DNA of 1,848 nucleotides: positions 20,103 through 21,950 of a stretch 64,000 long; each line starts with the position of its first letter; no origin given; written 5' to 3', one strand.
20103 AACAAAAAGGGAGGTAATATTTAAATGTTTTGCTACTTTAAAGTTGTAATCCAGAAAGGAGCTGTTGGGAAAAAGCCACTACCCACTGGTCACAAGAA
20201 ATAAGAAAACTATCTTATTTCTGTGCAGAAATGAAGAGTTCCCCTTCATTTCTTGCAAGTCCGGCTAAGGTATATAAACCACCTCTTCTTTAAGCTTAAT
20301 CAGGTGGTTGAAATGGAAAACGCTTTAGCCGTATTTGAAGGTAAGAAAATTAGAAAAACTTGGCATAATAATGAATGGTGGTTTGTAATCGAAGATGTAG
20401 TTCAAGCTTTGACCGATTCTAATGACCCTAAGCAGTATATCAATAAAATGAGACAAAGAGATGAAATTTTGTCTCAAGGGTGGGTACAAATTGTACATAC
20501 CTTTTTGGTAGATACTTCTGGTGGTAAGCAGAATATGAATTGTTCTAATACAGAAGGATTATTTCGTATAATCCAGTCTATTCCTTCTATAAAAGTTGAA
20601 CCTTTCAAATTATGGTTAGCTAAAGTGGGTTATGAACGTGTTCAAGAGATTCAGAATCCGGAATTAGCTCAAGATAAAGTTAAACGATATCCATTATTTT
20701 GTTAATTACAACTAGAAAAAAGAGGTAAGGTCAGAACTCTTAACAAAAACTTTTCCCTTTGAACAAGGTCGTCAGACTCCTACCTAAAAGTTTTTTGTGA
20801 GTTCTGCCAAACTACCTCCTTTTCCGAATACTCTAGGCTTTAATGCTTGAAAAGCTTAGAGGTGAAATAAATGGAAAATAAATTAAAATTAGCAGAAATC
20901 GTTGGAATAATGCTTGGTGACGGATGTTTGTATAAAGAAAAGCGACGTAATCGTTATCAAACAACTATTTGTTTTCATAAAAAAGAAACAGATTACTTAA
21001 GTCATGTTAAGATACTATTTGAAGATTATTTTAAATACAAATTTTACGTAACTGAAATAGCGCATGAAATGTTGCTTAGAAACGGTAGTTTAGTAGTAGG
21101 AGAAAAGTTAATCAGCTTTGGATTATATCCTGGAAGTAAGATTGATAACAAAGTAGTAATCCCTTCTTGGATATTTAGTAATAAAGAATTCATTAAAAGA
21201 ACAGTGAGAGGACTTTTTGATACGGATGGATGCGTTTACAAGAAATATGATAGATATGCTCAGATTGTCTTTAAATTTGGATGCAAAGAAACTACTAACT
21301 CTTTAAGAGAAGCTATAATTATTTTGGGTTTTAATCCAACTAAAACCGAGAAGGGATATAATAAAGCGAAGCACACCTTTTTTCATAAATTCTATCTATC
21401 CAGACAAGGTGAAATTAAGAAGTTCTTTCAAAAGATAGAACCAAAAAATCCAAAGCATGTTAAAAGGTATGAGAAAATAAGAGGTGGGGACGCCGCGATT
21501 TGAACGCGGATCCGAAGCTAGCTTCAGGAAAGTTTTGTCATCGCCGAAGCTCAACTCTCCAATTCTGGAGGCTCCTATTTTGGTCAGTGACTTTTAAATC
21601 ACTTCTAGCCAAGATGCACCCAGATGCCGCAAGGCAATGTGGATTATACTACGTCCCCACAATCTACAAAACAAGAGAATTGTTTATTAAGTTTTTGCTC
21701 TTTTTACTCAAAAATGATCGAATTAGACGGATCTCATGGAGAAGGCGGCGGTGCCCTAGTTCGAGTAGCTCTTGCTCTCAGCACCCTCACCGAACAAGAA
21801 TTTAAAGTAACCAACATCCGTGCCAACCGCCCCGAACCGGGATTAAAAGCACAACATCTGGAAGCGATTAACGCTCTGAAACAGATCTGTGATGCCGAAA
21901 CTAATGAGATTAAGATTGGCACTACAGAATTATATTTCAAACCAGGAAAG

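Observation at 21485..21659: tRNA-like element with perfect acceptor and T arm, apparently interrupted by >=2 introns, between the homing endonuclease and rtcA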

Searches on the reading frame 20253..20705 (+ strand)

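Call 11: search_protein_families(library=pfam, proteins=[window:20253-20705:+])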
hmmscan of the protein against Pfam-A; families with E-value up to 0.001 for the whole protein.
window:20253-20705:+ (150 aa): 1 family
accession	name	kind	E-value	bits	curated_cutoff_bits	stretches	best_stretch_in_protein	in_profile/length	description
PF02498.22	Bro-N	-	1.4e-13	51.7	25.6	1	32-124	1-92/96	BRO family, N-terminal domain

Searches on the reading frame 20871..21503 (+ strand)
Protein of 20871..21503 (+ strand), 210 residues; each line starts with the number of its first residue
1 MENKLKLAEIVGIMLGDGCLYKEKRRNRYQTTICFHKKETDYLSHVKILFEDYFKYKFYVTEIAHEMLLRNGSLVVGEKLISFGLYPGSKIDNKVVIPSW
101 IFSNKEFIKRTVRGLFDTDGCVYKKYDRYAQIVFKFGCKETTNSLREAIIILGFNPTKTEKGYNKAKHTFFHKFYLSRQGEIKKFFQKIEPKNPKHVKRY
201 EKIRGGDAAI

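Call 11: search_protein_families(library=pfam, proteins=[window:20871-21503:+])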
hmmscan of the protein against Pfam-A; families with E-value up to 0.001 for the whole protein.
window:20871-21503:+ (210 aa): 2 families
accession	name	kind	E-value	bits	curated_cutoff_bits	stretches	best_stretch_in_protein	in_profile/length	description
PF14528.11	LAGLIDADG_3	-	4.5e-09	36.9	22.5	1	110-189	5-81/82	LAGLIDADG-like domain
PF03161.18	LAGLIDADG_2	-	1.2e-05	25.8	25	1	10-61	4-55/168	LAGLIDADG DNA endonuclease family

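Call 37: find_homologous_proteins(query=window:20871-21500:+, max_evalue=0.00001)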
Query window:20871-21500:+ (210 aa): 82 proteins with E <= 0.00001 among 178 candidates.
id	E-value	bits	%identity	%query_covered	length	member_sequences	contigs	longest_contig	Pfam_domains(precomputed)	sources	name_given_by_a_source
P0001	6.2e-110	384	81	100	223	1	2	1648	PF03161.19,PF14528.12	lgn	-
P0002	2.2e-105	369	93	85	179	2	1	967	PF03161.19,PF14528.12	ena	-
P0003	2.4e-96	339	72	100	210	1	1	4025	PF03161.19,PF14528.12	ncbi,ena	-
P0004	2.3e-84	300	65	100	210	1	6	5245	PF14528.12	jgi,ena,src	-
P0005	4.4e-79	283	61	100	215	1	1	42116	PF14528.12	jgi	jgi:hypothetical protein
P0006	1.2e-77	278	62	96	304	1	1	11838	PF03161.19,PF14528.12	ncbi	-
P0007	3.5e-75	270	61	97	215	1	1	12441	PF14528.12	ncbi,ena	-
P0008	8.6e-75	269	58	98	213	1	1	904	PF14528.12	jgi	jgi:intein/homing endonuclease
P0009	5.8e-74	266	59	100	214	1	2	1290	-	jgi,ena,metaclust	metaclust:\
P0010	1.4e-73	265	59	98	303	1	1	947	PF14528.12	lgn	-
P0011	1.6e-73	265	60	96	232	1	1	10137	PF03161.19,PF14528.12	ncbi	-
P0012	1.4e-72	262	57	97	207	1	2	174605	PF03161.19,PF14528.12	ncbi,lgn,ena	-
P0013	2.5e-71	258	59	98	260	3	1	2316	PF14528.12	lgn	-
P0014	4.3e-70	254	58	100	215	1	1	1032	PF03161.19,PF14528.12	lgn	-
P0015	1.5e-69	252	58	94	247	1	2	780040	PF03161.19,PF14528.12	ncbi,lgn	-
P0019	1.2e-67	246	56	94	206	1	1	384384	PF03161.19,PF14528.12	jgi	jgi:DNA-binding transcriptional regulator WhiA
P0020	5.7e-67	243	56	97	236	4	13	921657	-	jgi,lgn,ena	-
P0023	2.5e-66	241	55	100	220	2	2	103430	PF03161.19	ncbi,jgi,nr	ncbi:MAG: hypothetical protein ABIG93_05375 [archaeon]|nr:hypothetical protein [Nanoarchaeota archae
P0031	2.0e-63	232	56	97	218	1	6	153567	PF14528.12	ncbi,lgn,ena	ncbi:MAG: LAGLIDADG family homing endonuclease [Nanoarchaeota archaeon]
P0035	3.3e-62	228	56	98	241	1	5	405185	PF03161.19,PF14528.12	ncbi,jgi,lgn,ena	-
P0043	2.0e-59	219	53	95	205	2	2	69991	PF03161.19,PF14528.12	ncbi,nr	ncbi:hypothetical protein AYK26_01575 [Euryarchaeota archaeon SM23-78]|nr:MAG: hypothetical protein 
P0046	2.6e-55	205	51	97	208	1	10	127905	PF14528.12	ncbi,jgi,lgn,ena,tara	tara:strand:- start:20879 stop:21505 length:627 start_codon:yes stop_codon:yes gene_type:complete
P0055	7.8e-27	112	37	92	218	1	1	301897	PF14528.12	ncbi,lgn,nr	ncbi:MAG TPA: LAGLIDADG family homing endonuclease [Candidatus Bathyarchaeia archaeon]|nr:LAGLIDADG 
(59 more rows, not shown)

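Call 38: find_encoding_contigs(protein=P0005, flank=1500, max_places=1)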
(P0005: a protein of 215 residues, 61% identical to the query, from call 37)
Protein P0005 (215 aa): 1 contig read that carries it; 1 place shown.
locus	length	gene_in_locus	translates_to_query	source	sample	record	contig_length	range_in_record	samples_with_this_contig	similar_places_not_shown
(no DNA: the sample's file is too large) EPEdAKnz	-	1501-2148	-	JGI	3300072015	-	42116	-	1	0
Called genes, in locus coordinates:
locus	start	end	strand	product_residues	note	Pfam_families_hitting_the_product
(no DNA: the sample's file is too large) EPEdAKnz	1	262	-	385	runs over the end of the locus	PF01490:Aa_trans, PF03222:Trp_Tyr_perm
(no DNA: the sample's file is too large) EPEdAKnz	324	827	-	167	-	PF01230:HIT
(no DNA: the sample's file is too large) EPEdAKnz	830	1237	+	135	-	PF24709:DUF7670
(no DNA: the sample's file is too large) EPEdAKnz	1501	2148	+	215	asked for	PF14528:LAGLIDADG_3 (faint)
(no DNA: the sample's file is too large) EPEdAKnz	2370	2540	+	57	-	?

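Call 39: find_encoding_contigs(protein=P0012, flank=1500, max_places=1)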
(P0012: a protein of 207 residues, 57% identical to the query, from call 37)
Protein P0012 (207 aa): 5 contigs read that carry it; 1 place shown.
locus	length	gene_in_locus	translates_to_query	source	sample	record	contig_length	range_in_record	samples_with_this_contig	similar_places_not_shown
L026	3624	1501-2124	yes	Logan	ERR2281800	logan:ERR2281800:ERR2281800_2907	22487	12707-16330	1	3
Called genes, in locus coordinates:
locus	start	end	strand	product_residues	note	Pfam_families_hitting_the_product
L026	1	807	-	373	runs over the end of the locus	PF01490:Aa_trans, PF03222:Trp_Tyr_perm, PF13520:AA_permease_2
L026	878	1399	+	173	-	PF02643:DUF192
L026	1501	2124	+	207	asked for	PF03161:LAGLIDADG_2 (weak), PF14528:LAGLIDADG_3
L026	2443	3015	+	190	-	PF00925:GTP_cyclohydro2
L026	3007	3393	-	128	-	-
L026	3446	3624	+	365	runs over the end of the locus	PF01137:RTC, PF05189:RTC_insert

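Call 40: find_encoding_contigs(protein=P0019, flank=1500, max_places=1)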
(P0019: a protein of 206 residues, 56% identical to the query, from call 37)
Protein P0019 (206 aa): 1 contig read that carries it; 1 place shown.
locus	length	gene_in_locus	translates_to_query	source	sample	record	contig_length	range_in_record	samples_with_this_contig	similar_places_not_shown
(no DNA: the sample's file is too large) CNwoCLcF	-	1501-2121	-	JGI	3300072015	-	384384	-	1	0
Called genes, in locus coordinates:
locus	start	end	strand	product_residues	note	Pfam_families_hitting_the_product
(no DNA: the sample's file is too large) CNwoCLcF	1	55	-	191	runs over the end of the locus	-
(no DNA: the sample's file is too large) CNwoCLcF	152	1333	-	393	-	PF01490:Aa_trans (weak), PF03222:Trp_Tyr_perm, PF03845:Spore_permease (weak), PF13520:AA_permease_2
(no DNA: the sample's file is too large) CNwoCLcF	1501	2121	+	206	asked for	PF03161:LAGLIDADG_2 (weak), PF14528:LAGLIDADG_3 (faint)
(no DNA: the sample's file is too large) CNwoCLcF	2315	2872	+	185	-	PF01596:Methyltransf_3, PF01135:PCMT (weak), PF03602:Cons_hypoth95 (weak), PF13578:Methyltransf_24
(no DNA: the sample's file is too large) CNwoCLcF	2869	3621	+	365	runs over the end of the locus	PF01137:RTC, PF05189:RTC_insert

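Call 41: find_encoding_contigs(protein=P0043, flank=1500, max_places=1)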
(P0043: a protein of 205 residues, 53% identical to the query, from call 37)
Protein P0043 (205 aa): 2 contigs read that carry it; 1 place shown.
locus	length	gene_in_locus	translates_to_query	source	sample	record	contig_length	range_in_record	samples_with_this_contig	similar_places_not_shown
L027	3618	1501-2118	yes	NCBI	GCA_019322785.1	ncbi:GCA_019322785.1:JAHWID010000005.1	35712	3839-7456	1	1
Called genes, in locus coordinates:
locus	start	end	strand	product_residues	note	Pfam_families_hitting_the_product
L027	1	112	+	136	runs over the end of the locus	-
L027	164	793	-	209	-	-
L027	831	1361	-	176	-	-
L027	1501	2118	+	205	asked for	PF03161:LAGLIDADG_2 (faint), PF14528:LAGLIDADG_3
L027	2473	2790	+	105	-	-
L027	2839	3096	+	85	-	-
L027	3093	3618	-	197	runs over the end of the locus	-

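Call 42: find_encoding_contigs(protein=P0055, flank=1500, max_places=1)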
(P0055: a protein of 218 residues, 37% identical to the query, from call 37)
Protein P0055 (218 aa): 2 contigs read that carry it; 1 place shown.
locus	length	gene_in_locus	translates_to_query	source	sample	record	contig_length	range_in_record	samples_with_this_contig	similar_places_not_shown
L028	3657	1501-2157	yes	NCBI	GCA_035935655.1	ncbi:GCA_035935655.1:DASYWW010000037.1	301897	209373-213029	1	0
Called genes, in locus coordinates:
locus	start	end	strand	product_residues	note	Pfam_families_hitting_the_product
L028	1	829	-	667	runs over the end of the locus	PF13570:Beta-prop_ACSF4, PF01011:PQQ (faint), PF07774:EMC1_C (faint), PF25292:Beta-prop_CGLA (faint), PF13360:PQQ_2, PF13570:Beta-prop_ACSF4, PF13360:PQQ_2, PF13570:Beta-prop_ACSF4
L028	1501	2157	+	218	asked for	PF14528:LAGLIDADG_3 (weak)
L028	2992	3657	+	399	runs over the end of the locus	PF07282:Cas12f1-like_TNB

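Call 45: find_encoding_contigs(protein=P0015, flank=1200, max_places=1)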
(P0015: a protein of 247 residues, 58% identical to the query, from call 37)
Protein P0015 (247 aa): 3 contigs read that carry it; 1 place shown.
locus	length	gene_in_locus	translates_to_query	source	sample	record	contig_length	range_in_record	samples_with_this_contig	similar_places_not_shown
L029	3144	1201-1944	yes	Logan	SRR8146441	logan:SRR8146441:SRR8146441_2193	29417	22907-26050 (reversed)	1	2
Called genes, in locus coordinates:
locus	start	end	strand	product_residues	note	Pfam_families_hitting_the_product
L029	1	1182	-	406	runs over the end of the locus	PF01490:Aa_trans, PF03222:Trp_Tyr_perm, PF03845:Spore_permease, PF13520:AA_permease_2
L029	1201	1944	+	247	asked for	PF03161:LAGLIDADG_2 (weak), PF14528:LAGLIDADG_3 (faint)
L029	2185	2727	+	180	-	PF01596:Methyltransf_3, PF03602:Cons_hypoth95 (weak), PF01135:PCMT (faint), PF13578:Methyltransf_24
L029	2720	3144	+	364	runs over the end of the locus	PF01137:RTC, PF05189:RTC_insert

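Call 46: find_encoding_contigs(protein=P0023, flank=1200, max_places=1)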
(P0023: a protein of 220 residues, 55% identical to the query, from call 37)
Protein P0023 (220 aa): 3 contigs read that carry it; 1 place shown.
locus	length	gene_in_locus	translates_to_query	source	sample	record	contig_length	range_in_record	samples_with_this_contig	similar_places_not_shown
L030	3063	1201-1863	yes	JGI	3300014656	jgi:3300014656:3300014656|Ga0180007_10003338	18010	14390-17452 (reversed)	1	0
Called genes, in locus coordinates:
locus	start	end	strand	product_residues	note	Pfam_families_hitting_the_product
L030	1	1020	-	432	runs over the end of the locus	PF01490:Aa_trans, PF03222:Trp_Tyr_perm, PF13520:AA_permease_2 (weak)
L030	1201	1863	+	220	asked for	PF03161:LAGLIDADG_2 (weak)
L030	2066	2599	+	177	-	PF01596:Methyltransf_3, PF13578:Methyltransf_24, PF13649:Methyltransf_25 (weak)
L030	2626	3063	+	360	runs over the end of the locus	PF01137:RTC, PF05189:RTC_insert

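Call 47: find_encoding_contigs(protein=P0031, flank=1200, max_places=1)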
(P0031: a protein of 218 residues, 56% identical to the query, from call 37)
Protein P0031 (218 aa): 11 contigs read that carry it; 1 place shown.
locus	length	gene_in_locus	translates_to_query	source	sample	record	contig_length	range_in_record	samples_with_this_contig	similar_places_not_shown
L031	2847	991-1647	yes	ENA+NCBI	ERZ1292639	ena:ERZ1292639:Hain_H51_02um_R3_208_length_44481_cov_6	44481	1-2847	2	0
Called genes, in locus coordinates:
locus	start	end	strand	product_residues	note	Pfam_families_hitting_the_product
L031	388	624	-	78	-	PF00313:CSD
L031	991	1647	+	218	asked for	PF14528:LAGLIDADG_3 (faint)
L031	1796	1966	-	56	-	-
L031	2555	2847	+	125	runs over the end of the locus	-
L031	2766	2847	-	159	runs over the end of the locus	-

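Call 48: find_encoding_contigs(protein=P0035, flank=1200, max_places=1)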
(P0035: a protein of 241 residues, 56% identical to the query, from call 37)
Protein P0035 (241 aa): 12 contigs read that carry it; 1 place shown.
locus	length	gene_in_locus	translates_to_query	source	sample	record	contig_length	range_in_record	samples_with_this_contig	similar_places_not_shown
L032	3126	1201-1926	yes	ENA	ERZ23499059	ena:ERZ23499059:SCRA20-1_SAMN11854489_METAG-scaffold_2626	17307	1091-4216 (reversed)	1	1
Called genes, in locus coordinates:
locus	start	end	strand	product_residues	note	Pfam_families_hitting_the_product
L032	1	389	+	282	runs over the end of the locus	PF00892:EamA, PF03151:TPT (faint), PF10639:TMEM234 (faint), PF00892:EamA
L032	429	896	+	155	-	PF00383:dCMP_cyt_deam_1, PF14437:MafB19-deam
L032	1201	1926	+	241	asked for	PF03161:LAGLIDADG_2 (weak), PF14528:LAGLIDADG_3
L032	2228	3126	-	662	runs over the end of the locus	?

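Call 49: find_encoding_contigs(protein=P0046, flank=1200, max_places=1)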
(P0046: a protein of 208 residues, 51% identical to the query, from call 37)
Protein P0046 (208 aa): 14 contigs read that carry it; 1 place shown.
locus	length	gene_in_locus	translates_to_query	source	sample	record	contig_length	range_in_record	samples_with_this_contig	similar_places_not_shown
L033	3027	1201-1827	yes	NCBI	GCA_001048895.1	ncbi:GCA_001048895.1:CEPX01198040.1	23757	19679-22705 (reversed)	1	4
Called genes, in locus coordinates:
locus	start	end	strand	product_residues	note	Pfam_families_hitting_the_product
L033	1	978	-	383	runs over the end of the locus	PF01490:Aa_trans, PF03222:Trp_Tyr_perm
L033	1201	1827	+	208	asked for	PF14528:LAGLIDADG_3 (faint)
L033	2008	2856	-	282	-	PF00892:EamA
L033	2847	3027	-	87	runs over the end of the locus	PF02643:DUF192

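Call 62: find_encoding_contigs(protein=P0020, flank=1200, max_places=3)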
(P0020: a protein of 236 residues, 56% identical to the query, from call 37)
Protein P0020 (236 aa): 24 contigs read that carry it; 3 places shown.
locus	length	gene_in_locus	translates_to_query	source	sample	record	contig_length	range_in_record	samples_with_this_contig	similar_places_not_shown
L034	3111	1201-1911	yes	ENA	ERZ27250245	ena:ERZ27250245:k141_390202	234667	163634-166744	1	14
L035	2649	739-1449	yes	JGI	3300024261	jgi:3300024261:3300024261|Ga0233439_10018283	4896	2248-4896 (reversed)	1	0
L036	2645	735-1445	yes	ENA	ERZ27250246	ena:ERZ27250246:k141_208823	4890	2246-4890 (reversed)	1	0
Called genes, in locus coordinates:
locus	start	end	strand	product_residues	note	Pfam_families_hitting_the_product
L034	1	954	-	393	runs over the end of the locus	PF01490:Aa_trans, PF03222:Trp_Tyr_perm, PF13520:AA_permease_2 (weak)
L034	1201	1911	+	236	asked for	-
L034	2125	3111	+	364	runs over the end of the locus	PF01137:RTC, PF05189:RTC_insert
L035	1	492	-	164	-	?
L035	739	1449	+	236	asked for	-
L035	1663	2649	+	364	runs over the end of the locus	PF01137:RTC, PF05189:RTC_insert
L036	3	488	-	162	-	?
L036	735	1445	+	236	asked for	-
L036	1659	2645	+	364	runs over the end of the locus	PF01137:RTC, PF05189:RTC_insert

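Call 66: search_solved_structures(query=window:20871-21500:+, max_evalue=0.01)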
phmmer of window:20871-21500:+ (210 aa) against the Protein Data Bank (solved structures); distinct sequences matched with E-value up to 0.01: 0.

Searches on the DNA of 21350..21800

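Call 9: search_rna_families(source=window, start=21350, end=21800, threshold=evalue, max_evalue=10, show_alignments=5)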
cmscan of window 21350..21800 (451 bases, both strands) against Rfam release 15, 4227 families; matches with E-value up to 10: 6.
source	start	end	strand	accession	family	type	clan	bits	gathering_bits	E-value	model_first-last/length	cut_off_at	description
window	21482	21545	-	RF00023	tmRNA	Gene;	CL00001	13.9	47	0.0012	1-374/374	no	transfer-messenger RNA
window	21355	21430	+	RF01559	DdR1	Gene; snRNA; snoRNA; CD-box;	-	13.8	70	6.8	1-66/66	no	Dictyostelium snoRNA DdR1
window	21633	21680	+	RF00522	PreQ1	Cis-reg; riboswitch;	-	12.5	39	8.6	1-45/45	no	PreQ1 (pre queuosine) riboswitch aptamer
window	21515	21545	-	RF01122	sR39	Gene; snRNA; snoRNA; CD-box;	-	11.5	50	2.3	1-56/56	no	Small nucleolar RNA sR39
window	21686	21728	+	RF02060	STnc410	Gene; sRNA;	-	11.4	50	6.4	1-158/158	no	Enterobacterial sRNA STnc410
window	21350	21545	-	RF04321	tmRNA_permuted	Gene;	-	11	47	4.7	1-87/213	3'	permuted transfer-messenger RNA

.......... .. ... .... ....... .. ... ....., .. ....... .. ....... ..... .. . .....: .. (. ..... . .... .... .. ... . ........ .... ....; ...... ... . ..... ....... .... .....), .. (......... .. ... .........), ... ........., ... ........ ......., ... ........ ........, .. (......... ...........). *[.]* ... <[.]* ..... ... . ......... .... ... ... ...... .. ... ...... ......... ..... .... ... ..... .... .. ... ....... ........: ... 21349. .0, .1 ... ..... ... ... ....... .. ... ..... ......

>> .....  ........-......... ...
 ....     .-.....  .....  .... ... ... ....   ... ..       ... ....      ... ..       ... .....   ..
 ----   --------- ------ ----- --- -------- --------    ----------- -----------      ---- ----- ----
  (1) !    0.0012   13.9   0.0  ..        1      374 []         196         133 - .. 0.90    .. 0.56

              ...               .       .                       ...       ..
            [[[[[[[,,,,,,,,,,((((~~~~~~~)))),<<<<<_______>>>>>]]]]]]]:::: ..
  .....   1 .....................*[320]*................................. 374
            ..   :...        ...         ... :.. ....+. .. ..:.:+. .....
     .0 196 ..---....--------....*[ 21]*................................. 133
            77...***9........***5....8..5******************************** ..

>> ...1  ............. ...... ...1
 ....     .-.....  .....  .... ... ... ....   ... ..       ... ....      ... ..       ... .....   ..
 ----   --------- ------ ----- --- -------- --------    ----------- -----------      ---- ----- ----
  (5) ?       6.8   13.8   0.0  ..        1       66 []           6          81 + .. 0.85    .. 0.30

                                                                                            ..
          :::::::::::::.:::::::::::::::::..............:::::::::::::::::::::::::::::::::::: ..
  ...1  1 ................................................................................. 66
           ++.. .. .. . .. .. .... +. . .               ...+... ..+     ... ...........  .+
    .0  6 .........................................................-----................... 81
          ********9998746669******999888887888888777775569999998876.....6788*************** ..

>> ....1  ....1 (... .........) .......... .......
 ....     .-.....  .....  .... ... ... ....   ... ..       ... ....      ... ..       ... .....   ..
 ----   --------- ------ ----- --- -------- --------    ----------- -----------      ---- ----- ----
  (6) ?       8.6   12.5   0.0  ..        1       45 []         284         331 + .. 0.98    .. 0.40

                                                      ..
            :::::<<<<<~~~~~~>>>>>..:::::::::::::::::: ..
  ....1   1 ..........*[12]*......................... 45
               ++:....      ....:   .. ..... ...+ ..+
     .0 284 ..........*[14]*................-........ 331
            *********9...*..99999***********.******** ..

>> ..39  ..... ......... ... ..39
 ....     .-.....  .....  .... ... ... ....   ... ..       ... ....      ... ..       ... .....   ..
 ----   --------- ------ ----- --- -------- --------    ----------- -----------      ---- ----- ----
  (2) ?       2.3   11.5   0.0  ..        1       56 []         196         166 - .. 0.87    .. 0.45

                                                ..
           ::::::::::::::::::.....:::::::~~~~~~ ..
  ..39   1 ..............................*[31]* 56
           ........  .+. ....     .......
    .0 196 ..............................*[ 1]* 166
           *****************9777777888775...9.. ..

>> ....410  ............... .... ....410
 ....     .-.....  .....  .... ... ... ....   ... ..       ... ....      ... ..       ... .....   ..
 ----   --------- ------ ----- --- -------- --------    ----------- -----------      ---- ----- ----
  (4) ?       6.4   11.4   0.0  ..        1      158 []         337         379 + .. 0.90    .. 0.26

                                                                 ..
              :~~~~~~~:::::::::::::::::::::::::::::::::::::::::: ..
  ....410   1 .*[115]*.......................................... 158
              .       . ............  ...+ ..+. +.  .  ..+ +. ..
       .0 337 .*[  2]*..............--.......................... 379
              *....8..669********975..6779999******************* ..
